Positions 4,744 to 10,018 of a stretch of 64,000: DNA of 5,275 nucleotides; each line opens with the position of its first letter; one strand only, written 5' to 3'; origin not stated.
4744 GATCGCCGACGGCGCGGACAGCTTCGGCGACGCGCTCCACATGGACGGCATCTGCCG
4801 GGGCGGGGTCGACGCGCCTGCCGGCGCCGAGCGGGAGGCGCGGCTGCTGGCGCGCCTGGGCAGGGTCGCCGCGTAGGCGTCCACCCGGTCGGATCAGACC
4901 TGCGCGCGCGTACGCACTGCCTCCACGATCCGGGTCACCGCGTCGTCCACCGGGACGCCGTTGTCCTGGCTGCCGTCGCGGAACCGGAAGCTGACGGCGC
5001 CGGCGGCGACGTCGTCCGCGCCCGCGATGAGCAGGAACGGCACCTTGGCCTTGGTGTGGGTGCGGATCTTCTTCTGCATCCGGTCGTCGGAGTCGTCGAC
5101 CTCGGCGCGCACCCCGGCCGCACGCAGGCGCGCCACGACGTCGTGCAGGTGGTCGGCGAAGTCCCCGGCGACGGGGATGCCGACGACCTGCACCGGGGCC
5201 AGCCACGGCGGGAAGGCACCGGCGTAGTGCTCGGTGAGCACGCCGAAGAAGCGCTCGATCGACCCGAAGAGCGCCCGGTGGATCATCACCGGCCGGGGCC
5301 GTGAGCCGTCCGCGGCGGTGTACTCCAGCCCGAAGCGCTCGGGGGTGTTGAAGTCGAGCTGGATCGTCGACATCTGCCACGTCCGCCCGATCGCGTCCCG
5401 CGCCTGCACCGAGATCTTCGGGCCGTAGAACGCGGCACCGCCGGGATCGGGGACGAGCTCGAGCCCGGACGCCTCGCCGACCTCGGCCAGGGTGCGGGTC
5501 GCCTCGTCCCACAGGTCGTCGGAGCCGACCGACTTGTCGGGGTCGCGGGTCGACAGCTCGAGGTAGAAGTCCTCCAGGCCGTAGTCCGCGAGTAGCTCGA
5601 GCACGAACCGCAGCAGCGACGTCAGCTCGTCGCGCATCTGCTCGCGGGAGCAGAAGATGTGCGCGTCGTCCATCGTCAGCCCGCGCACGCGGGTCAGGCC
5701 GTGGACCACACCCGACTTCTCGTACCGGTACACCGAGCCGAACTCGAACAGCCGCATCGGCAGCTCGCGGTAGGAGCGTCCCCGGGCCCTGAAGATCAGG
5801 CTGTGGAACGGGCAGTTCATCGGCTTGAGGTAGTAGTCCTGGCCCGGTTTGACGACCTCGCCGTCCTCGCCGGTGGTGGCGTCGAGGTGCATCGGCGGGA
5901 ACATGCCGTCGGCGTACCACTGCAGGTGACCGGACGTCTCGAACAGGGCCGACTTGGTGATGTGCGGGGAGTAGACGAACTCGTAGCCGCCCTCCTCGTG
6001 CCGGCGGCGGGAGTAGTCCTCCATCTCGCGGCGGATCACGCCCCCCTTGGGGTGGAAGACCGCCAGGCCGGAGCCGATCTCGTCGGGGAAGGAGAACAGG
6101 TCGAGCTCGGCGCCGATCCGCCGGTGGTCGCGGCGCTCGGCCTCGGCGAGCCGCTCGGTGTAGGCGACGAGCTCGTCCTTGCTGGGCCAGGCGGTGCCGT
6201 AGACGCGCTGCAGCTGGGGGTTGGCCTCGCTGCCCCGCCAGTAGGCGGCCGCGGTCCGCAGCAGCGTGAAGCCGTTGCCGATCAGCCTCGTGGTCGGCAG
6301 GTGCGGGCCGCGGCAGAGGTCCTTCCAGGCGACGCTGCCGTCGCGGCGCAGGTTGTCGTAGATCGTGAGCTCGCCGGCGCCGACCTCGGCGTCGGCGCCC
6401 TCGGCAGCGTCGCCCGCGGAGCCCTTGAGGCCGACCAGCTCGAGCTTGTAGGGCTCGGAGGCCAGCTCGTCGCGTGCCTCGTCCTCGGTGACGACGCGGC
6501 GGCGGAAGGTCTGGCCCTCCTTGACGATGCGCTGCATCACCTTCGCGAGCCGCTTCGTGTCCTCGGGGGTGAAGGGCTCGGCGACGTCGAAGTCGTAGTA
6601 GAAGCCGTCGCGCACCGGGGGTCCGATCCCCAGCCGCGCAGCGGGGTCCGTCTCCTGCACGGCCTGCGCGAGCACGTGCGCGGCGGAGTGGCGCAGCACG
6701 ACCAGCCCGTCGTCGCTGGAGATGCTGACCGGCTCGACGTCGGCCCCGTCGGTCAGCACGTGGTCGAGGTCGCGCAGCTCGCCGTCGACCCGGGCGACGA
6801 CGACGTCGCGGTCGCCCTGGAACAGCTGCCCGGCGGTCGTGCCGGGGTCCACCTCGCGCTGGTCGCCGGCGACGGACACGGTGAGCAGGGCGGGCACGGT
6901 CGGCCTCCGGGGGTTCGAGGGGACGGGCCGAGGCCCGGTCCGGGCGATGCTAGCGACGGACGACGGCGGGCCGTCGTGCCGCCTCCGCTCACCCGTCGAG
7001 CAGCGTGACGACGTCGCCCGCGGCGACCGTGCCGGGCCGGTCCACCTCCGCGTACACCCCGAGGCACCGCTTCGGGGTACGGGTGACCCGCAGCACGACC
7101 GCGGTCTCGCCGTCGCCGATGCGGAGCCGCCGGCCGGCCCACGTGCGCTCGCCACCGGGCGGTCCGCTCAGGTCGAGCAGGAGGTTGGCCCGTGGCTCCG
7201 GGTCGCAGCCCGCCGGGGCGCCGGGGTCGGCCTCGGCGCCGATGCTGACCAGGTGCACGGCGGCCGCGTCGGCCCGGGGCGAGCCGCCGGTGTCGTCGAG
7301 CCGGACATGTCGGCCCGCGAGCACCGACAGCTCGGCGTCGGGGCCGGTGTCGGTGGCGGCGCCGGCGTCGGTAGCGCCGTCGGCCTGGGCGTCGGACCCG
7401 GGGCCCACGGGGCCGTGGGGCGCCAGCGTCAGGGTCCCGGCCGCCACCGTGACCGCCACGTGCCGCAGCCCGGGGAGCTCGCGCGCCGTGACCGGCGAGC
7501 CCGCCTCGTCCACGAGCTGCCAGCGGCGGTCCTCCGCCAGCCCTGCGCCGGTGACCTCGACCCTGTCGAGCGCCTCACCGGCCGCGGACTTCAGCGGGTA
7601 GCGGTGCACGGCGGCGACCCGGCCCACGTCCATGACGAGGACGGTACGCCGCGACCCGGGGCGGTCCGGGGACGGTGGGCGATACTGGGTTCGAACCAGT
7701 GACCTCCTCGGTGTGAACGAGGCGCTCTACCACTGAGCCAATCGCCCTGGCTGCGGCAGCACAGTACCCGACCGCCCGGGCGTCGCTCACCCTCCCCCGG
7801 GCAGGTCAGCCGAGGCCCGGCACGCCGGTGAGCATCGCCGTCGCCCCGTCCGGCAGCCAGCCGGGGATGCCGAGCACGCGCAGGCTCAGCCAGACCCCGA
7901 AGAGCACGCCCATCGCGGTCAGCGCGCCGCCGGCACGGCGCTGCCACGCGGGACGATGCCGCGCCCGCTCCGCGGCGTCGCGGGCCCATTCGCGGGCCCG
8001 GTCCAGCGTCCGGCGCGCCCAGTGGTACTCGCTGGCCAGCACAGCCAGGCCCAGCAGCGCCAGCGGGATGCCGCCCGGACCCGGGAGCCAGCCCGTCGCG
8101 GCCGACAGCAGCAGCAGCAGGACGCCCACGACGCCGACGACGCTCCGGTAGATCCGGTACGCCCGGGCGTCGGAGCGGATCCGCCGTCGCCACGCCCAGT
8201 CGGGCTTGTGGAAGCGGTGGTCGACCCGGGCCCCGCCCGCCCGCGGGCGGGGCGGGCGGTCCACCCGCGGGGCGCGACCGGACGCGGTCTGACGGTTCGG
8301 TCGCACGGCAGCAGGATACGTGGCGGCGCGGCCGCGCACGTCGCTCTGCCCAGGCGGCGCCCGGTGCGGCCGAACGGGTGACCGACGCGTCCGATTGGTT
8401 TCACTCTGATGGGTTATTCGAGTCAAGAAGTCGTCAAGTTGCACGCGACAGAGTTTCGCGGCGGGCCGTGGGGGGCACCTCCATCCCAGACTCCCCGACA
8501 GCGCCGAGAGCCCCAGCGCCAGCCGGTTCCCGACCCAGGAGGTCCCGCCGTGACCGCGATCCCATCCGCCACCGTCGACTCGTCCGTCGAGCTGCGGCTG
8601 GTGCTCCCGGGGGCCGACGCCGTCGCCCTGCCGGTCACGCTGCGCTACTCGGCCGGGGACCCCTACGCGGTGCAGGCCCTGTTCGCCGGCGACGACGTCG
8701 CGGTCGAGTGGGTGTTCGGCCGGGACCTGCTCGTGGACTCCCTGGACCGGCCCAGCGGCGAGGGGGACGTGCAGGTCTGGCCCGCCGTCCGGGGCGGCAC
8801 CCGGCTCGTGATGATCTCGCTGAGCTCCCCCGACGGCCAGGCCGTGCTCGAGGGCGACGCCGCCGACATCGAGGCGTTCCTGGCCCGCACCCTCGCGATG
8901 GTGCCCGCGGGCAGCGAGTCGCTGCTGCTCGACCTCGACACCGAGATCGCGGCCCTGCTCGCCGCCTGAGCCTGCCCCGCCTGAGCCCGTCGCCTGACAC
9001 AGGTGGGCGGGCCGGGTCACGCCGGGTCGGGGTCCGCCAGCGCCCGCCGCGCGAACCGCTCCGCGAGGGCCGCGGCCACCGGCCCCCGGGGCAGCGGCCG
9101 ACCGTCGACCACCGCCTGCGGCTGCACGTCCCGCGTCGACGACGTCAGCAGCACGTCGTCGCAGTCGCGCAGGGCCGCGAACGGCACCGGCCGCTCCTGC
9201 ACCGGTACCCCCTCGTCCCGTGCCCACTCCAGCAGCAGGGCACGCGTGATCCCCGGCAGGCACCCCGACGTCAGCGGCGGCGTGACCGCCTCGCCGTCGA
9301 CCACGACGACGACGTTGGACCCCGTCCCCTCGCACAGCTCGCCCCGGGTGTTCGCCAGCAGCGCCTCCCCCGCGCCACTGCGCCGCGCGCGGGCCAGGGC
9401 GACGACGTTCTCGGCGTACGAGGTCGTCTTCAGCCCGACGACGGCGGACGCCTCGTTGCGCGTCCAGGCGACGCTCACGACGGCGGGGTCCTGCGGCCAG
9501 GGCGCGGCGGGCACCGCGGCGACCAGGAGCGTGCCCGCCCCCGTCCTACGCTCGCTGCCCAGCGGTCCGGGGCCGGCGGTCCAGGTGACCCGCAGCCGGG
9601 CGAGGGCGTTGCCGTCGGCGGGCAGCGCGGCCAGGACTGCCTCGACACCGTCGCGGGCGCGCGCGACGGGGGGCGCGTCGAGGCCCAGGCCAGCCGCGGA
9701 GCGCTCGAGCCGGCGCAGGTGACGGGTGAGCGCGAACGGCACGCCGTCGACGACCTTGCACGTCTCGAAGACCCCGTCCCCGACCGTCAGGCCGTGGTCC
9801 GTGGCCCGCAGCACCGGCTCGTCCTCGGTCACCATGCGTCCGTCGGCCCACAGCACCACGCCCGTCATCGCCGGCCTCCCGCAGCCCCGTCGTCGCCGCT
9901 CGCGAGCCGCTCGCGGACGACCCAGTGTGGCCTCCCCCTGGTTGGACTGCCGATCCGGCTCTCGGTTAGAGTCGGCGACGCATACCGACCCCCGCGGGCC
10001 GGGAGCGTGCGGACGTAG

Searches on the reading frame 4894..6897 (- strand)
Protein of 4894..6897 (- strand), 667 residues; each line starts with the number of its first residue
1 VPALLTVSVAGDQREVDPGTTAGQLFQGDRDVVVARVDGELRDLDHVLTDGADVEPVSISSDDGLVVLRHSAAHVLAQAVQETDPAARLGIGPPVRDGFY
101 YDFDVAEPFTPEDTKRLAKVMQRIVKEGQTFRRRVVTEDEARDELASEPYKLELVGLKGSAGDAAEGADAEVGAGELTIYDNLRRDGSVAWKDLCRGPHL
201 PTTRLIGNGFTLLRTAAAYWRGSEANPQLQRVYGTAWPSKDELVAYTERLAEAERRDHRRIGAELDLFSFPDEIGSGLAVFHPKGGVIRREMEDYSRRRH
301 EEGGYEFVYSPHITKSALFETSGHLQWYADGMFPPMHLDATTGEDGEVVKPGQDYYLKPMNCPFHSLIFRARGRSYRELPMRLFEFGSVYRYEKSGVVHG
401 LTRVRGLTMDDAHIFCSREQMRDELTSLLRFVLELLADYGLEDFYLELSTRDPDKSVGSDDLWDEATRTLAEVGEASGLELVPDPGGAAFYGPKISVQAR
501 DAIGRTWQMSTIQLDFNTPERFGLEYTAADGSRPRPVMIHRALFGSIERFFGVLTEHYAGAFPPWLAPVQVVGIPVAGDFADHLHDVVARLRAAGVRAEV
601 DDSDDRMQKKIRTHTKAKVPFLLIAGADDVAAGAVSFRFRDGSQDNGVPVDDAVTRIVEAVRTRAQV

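Call 46: search_protein_families(library=pfam, proteins=[window:4894-6897:-], max_evalue=0.00001)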
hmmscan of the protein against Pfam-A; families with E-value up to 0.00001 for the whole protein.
window:4894-6897:- (667 aa): 3 families
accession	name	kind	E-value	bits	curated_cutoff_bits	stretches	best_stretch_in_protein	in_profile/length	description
PF00587.30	tRNA-synt_2b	-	3.2e-42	145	29.3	1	352-558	8-179/179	tRNA synthetase class II core domain (G, H, P, S and T)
PF03129.25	HGTP_anticodon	-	8.1e-19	68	21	1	570-659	1-93/94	Anticodon binding domain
PF07973.19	tRNA_SAD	-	1.1e-08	35.3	24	1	190-233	9-44/44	Threonyl and Alanyl tRNA synthetase second additional domain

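Call 48: find_homologous_proteins(query=window:4894-6897:-, max_evalue=1e-100)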
Query window:4894-6897:- (667 aa): 8000 proteins with E <= 1e-100 among 8000 candidates; the best 120 are listed.
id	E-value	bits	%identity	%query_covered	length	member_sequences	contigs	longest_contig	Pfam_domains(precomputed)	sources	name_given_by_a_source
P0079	0.0e+0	1519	100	100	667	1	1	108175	PF03129.26,PF00587.31,PF07973.20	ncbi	-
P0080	0.0e+0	1298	84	100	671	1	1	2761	PF03129.26,PF00587.31,PF07973.20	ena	-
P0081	0.0e+0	1284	83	100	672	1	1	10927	PF03129.26,PF00587.31,PF07973.20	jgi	jgi:threonyl-tRNA synthetase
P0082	0.0e+0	1278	83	100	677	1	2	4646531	PF03129.26,PF00587.31,PF07973.20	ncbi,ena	-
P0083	0.0e+0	1274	83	100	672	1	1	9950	PF03129.26,PF00587.31,PF07973.20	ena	-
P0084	0.0e+0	1252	82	100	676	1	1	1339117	PF03129.26,PF00587.31,PF07973.20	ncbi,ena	-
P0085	0.0e+0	1251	82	98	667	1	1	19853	PF03129.26,PF00587.31,PF07973.20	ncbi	ncbi:MAG: threonine--tRNA ligase [Actinomycetes bacterium]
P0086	0.0e+0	1245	81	100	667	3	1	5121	PF03129.26,PF00587.31,PF07973.20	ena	-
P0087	0.0e+0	1239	80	100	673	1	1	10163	PF03129.26,PF00587.31,PF07973.20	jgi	jgi:threonyl-tRNA synthetase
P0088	0.0e+0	1239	81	99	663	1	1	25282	PF03129.26,PF00587.31,PF07973.20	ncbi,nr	ncbi:MAG TPA: threonine--tRNA ligase [Actinomycetales bacterium]|nr:threonine--tRNA ligase [Actinomy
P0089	0.0e+0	1234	84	95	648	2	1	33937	PF03129.26,PF00587.31,PF07973.20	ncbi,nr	ncbi:MAG TPA: threonine--tRNA ligase [Actinomycetales bacterium]|nr:threonine--tRNA ligase [Actinomy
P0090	0.0e+0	1231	81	100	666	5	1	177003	PF03129.26,PF00587.31,PF07973.20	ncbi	ncbi:threonine--tRNA ligase [Thalassiella azotivora]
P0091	0.0e+0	1224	80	100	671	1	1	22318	PF03129.26,PF00587.31,PF07973.20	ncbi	ncbi:MAG: threonine--tRNA ligase [Actinomycetota bacterium]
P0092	0.0e+0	1224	79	100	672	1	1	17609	PF03129.26,PF00587.31,PF07973.20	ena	-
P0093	0.0e+0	1222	79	100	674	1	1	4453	PF03129.26,PF00587.31,PF07973.20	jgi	jgi:threonyl-tRNA synthetase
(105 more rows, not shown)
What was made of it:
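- ThrRS places the host near Kineosporiaceae (about 80% identity to Thalassiella, Quadrisphaera and Kineococcus; call 48).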

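Call 49: find_encoding_contigs(protein=P0079, flank=10000, max_places=3)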
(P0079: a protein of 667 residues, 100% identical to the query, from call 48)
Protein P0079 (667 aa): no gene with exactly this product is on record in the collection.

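Call 50: list_cluster_members(proteins=[P0079])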
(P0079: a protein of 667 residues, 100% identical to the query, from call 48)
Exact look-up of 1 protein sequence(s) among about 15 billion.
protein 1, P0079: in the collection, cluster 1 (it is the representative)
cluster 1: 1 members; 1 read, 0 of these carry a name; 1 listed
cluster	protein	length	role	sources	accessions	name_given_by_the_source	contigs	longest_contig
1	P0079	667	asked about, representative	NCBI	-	-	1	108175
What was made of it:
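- On Bacterial selenoprotein gene: The source contig (an unnamed 108-kb NCBI contig) and its assembly could not be retrieved (calls 49, 50).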

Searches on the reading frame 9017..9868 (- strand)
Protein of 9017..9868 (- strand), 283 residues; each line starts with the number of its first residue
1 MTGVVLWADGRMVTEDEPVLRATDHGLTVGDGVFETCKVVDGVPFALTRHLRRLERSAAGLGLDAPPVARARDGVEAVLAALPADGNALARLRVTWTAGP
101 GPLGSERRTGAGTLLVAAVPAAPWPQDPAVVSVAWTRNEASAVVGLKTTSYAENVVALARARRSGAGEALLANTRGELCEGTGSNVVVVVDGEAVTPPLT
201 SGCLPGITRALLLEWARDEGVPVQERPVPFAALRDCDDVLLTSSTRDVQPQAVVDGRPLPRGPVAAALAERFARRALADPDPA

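Call 46: search_protein_families(library=pfam, proteins=[window:9017-9868:-], max_evalue=0.00001)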
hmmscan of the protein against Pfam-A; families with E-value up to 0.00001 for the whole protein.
window:9017-9868:- (283 aa): 1 family
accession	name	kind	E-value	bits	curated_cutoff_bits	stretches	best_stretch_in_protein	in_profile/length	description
PF01063.24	Aminotran_4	-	1.1e-53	182.8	28.5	1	32-250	1-219/223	Amino-transferase class IV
